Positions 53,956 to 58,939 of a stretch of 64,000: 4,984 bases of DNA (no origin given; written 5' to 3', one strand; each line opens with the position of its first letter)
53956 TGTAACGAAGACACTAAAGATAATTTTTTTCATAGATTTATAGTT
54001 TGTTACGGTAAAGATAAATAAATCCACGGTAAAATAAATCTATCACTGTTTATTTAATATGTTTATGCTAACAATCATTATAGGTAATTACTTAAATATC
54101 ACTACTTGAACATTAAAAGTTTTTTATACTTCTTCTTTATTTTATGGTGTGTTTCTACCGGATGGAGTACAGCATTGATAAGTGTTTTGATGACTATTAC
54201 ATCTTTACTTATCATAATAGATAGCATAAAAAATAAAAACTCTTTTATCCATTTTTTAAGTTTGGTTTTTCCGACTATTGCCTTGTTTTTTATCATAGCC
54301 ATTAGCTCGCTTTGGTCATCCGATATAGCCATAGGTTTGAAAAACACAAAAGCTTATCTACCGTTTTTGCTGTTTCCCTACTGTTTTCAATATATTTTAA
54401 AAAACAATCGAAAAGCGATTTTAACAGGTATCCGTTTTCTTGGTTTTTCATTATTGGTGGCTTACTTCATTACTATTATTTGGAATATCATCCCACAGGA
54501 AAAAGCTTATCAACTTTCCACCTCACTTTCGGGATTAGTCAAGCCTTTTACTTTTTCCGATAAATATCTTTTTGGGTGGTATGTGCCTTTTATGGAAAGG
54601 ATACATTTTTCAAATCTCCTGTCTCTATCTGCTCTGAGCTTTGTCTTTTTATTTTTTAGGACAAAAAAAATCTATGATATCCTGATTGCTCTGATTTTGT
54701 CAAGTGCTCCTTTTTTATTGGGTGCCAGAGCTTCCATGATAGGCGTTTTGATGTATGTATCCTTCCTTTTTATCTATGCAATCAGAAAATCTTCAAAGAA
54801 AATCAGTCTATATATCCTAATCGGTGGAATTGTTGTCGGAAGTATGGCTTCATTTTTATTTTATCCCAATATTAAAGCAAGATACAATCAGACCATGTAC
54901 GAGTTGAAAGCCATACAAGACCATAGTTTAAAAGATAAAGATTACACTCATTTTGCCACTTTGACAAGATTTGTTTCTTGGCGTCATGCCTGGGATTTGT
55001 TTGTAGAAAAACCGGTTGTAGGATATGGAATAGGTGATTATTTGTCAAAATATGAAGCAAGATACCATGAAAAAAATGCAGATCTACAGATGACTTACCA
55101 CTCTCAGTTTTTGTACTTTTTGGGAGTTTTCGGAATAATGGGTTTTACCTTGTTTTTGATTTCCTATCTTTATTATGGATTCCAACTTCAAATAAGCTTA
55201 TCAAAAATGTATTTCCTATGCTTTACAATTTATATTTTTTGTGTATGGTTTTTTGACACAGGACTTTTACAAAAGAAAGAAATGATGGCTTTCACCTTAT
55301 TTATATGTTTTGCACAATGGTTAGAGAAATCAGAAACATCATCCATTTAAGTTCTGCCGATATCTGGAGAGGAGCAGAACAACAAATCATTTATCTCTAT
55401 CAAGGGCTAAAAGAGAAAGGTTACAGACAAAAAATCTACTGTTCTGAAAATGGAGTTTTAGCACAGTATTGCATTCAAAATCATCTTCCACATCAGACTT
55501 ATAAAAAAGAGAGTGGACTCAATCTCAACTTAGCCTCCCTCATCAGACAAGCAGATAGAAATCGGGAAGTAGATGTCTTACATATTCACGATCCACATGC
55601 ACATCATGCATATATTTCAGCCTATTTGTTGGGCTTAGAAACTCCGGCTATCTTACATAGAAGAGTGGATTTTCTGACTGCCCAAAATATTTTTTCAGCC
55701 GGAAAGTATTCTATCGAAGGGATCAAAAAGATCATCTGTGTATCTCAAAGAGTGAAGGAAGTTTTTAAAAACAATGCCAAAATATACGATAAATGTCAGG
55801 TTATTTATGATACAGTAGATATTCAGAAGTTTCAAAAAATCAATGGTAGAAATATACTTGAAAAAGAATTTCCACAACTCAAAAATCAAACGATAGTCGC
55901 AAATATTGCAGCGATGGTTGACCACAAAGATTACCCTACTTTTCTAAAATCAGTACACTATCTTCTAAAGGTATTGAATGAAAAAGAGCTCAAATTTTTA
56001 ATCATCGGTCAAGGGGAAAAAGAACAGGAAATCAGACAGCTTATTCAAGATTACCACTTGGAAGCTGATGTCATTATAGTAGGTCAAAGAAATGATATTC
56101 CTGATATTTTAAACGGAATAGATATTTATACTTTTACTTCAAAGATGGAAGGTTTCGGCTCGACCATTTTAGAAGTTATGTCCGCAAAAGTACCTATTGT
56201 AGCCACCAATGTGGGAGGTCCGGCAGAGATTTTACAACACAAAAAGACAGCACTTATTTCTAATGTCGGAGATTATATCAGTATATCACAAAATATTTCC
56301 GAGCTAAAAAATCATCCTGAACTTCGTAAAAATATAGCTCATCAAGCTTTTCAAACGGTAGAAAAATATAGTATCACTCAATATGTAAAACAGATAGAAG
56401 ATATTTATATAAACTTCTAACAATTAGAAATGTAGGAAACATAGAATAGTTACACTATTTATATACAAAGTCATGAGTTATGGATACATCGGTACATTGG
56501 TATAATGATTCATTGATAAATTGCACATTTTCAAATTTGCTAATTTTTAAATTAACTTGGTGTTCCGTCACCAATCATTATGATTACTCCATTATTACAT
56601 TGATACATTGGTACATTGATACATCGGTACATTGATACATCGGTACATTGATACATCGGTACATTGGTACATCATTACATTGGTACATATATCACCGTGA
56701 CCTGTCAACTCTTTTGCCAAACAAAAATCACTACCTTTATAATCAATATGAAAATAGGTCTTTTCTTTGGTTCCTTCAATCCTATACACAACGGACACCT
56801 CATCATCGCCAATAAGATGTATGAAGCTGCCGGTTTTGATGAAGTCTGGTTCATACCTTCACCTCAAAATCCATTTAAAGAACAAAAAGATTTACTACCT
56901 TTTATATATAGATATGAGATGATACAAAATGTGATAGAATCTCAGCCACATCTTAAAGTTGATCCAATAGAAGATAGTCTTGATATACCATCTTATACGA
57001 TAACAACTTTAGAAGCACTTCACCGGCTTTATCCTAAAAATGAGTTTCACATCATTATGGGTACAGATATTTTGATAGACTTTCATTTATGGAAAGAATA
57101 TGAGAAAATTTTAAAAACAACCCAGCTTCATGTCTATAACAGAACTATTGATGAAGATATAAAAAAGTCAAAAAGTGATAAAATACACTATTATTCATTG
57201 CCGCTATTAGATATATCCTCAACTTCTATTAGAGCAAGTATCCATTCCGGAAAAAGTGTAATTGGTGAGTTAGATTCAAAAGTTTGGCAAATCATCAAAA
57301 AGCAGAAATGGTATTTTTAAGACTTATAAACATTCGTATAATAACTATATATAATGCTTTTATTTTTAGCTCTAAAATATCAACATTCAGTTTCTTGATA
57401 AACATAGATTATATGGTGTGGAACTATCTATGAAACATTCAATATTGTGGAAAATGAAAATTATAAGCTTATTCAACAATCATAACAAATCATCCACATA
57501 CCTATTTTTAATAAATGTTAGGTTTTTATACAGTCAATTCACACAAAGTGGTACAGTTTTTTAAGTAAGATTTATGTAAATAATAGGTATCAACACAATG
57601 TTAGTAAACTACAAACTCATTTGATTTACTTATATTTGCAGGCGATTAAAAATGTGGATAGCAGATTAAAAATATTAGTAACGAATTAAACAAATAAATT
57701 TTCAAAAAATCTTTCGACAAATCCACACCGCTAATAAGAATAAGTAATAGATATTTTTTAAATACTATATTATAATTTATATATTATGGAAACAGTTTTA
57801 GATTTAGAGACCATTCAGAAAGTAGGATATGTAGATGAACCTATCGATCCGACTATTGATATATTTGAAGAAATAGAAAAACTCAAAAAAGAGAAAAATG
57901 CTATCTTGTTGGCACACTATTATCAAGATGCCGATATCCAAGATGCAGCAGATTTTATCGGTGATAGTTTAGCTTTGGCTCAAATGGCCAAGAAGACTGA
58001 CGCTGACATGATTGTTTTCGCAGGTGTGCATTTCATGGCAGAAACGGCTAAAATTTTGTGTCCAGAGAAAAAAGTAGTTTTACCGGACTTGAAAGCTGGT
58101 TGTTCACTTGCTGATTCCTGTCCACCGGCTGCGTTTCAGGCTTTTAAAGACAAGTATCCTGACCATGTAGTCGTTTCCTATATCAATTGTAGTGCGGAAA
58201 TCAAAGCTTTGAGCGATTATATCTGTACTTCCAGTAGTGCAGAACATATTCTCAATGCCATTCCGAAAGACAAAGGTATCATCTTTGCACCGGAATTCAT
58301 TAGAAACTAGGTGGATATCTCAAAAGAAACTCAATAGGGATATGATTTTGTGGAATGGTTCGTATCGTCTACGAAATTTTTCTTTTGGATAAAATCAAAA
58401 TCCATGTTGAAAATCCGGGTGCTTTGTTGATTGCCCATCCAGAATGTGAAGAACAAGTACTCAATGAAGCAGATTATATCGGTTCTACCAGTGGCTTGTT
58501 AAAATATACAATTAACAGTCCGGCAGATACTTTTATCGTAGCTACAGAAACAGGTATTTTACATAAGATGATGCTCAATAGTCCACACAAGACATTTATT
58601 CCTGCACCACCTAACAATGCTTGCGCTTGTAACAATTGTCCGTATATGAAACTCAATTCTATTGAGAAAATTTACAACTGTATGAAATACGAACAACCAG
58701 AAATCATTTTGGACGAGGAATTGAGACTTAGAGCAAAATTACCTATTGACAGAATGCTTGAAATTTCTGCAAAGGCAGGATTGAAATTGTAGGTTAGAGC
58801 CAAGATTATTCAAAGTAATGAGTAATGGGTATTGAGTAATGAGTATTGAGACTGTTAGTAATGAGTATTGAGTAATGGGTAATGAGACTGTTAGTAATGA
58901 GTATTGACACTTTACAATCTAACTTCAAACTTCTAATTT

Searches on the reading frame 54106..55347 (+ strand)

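Call 24: search_protein_families(library=pfam, max_evalue=0.00001, proteins=[window:54106-55347:+])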
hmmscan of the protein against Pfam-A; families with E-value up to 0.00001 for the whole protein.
window:54106-55347:+ (414 aa): 1 family
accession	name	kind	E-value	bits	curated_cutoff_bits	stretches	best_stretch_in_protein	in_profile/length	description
PF04932.20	Wzy_C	-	2.3e-17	63.6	31.7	1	194-351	2-149/149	O-Antigen ligase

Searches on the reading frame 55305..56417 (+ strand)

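Call 25: search_protein_families(library=pfam, max_evalue=0.00001, proteins=[window:55305-56417:+])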
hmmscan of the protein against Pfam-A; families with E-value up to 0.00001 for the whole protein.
window:55305-56417:+ (371 aa): 3 families
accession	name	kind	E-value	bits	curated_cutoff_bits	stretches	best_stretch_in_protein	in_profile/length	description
PF00534.26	Glycos_transf_1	-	1.1e-31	110.2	26.4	1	189-349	9-170/172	Glycosyl transferases group 1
PF13692.12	Glyco_trans_1_4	-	2.2e-25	90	27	1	198-334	4-139/142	Glycosyl transferases group 1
PF13439.12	Glyco_transf_4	-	3.8e-13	50.3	28.5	1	22-174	2-169/170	Glycosyltransferase Family 4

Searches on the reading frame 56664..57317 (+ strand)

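Call 25: search_protein_families(library=pfam, max_evalue=0.00001, proteins=[window:56664-57317:+])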
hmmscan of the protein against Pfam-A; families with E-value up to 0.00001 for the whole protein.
window:56664-57317:+ (218 aa): 1 family
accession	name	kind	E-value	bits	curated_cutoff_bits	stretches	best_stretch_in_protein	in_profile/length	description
PF01467.32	CTP_transf_like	-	3.6e-22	79.4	21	1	33-191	1-132/133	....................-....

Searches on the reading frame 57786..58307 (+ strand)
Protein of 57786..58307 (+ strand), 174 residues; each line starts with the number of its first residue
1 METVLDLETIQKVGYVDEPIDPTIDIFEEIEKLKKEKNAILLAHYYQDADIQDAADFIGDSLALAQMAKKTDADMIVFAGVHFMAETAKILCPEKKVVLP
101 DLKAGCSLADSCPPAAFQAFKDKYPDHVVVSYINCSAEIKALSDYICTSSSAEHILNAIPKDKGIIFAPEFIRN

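Call 25: search_protein_families(library=pfam, max_evalue=0.00001, proteins=[window:57786-58307:+])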
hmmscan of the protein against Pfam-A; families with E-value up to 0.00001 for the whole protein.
window:57786-58307:+ (174 aa): 1 family
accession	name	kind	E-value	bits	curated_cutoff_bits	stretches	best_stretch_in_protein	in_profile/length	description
PF02445.21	NadA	-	3.5e-66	223.8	27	1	28-170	1-142/295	Quinolinate synthetase A protein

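Call 71: search_solved_structures(query=window:57786-58307:+, max_evalue=1e-10, show_alignments=1)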
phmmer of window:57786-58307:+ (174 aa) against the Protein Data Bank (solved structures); distinct sequences matched with E-value up to 1e-10: 10.
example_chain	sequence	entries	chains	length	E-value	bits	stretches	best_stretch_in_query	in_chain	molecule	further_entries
4hhe_A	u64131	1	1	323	3e-42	147.9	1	25-170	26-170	Quinolinate synthase A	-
5ktm_A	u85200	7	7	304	4.4e-41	144.1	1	23-170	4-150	Quinolinate synthase A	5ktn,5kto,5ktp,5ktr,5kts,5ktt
6ora_A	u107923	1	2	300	1.6e-40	142.3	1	25-170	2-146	Quinolinate synthase A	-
1wzu_A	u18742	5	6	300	2e-40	142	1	25-170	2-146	Quinolinate synthetase A | Quinolinate synthase A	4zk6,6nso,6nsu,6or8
4p3x_A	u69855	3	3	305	2.8e-40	141.5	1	27-170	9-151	Quinolinate synthase A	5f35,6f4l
7p4q_A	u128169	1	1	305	7.7e-40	140.1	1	27-170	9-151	Quinolinate synthase A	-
6g74_A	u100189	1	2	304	9.8e-40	139.8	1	27-170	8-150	Quinolinate synthase A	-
5f33_A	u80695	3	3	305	9.8e-40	139.7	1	27-170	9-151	Quinolinate synthase A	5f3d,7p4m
5lqm_A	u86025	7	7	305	9.8e-40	139.7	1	27-170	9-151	Quinolinate synthase A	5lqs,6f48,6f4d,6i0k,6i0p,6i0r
7p4p_A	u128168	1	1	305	1.3e-39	139.4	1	27-170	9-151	Quinolinate synthase A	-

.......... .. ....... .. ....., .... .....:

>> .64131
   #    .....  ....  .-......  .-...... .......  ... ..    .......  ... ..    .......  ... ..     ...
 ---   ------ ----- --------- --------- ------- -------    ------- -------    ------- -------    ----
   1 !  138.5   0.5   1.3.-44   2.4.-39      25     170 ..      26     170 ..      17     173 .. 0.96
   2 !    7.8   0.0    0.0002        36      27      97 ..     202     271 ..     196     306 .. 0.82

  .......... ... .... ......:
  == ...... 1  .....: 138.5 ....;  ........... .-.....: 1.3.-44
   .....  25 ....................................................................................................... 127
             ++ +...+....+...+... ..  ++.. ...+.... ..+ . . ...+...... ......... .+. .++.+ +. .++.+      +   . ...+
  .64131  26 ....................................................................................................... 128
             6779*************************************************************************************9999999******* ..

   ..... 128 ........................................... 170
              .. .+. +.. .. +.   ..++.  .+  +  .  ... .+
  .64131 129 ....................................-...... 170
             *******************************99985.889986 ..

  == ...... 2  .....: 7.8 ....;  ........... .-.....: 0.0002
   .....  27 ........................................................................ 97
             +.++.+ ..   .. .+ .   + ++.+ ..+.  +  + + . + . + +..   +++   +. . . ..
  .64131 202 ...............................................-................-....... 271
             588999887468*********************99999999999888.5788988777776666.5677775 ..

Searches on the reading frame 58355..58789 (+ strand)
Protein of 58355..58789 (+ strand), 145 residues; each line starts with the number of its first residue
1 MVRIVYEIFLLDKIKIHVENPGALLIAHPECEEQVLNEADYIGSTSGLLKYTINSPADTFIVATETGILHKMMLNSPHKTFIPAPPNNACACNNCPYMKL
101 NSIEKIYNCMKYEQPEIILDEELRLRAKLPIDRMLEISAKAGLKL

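Call 25: search_protein_families(library=pfam, max_evalue=0.00001, proteins=[window:58355-58789:+])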
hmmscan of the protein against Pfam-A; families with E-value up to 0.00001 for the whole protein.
window:58355-58789:+ (145 aa): 1 family
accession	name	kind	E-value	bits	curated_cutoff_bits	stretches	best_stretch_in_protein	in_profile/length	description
PF02445.21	NadA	-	8.3e-34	117.5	27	1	15-136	178-295/295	Quinolinate synthetase A protein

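Call 72: search_solved_structures(query=window:58355-58789:+, max_evalue=0.00001, show_alignments=1)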
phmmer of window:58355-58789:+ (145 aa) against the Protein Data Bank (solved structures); distinct sequences matched with E-value up to 0.00001: 10.
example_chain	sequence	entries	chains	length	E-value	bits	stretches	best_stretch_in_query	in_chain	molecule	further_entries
5f33_A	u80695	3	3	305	4.5e-19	72.2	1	17-137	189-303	Quinolinate synthase A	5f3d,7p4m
7p4q_A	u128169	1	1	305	4.5e-19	72.2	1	17-137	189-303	Quinolinate synthase A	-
4p3x_A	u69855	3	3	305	4.5e-19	72.2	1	17-137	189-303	Quinolinate synthase A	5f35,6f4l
7p4p_A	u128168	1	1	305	4.7e-19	72.1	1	17-137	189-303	Quinolinate synthase A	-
6g74_A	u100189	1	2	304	5.7e-19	71.8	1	17-137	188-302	Quinolinate synthase A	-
5lqm_A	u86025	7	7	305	5.9e-19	71.8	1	17-137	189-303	Quinolinate synthase A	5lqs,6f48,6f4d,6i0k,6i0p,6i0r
4hhe_A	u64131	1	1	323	1.5e-16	64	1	17-138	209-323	Quinolinate synthase A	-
5ktm_A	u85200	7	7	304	1.6e-16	63.9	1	5-138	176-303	Quinolinate synthase A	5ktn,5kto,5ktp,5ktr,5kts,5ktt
1wzu_A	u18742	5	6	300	2.2e-16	63.5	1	5-138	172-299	Quinolinate synthetase A | Quinolinate synthase A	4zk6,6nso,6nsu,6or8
6ora_A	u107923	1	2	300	5.7e-16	62.1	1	5-138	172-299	Quinolinate synthase A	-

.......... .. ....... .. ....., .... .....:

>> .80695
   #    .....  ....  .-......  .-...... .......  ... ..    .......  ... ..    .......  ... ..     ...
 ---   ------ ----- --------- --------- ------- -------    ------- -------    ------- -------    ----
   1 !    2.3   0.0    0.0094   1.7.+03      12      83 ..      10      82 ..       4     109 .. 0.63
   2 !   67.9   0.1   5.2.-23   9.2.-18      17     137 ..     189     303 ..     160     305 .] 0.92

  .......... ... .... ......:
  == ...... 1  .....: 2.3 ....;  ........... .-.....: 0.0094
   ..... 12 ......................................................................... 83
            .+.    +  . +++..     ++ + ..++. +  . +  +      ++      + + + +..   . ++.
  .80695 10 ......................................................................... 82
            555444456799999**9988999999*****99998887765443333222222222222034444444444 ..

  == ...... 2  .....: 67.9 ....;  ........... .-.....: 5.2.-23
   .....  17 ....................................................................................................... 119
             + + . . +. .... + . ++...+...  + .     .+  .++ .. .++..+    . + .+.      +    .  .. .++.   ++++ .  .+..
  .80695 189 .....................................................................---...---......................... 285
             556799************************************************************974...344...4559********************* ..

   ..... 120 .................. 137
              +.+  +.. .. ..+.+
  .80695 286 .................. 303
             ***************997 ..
